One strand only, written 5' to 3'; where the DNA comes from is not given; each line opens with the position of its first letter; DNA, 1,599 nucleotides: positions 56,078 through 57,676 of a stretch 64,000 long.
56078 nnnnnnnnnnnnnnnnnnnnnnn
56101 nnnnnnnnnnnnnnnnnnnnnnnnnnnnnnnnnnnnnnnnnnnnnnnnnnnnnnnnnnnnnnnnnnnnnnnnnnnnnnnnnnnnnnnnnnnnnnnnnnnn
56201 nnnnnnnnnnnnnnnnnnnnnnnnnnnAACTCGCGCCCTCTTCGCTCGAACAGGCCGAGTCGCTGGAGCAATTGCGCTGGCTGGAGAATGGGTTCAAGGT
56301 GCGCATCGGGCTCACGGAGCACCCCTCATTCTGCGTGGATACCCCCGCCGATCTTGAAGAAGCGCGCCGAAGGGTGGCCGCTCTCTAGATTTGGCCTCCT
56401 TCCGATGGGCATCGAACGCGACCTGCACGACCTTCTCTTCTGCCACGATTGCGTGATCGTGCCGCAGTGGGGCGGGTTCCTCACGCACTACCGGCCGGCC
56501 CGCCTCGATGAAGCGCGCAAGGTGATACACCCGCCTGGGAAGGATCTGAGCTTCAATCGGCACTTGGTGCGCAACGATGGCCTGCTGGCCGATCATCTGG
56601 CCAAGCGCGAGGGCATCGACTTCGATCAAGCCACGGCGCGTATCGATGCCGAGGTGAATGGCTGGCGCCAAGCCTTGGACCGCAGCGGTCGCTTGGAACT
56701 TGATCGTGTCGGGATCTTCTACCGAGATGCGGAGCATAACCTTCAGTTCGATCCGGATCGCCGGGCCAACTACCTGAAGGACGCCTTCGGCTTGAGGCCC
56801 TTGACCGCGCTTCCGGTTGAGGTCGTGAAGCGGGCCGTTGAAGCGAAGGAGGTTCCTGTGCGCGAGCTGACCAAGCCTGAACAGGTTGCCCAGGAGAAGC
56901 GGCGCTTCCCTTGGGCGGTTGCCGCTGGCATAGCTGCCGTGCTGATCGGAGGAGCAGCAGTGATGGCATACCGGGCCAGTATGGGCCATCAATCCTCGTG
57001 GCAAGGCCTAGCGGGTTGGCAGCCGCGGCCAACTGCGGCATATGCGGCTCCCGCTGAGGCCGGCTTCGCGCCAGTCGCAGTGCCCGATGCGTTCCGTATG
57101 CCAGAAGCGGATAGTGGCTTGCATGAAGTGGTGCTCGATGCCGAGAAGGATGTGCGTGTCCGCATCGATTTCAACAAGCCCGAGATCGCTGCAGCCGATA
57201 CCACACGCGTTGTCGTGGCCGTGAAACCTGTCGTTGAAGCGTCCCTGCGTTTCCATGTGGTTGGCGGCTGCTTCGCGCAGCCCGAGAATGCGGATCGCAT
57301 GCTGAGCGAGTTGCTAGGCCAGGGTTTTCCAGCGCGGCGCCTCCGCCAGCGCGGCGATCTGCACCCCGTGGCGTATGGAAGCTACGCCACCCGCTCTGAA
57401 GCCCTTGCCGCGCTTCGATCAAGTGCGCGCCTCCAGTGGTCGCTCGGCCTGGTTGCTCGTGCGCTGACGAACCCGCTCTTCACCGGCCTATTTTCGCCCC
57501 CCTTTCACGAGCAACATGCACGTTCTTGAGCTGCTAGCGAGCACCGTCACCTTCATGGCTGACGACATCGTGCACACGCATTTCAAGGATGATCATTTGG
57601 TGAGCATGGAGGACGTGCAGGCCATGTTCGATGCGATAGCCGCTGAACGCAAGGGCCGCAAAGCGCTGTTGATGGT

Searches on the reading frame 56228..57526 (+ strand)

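Call 13: search_protein_families(library=pfam, proteins=[window:56228-57526:+], max_evalue=0.001)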
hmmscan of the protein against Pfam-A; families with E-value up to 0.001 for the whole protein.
window:56228-57526:+ (433 aa): 3 families
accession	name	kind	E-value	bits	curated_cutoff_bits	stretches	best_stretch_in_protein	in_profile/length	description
PF18175.6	HU-CCDC81_bac_2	-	2.5e-21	75.8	35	1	118-187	1-70/70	CCDC81-like prokaryotic HU domain 2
PF18174.6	HU-CCDC81_bac_1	-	1.3e-20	73.4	26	1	62-117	4-59/59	CCDC81-like prokaryotic HU domain 1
PF05036.18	SPOR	-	3.2e-07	31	21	1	347-397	10-62/76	SPOR domain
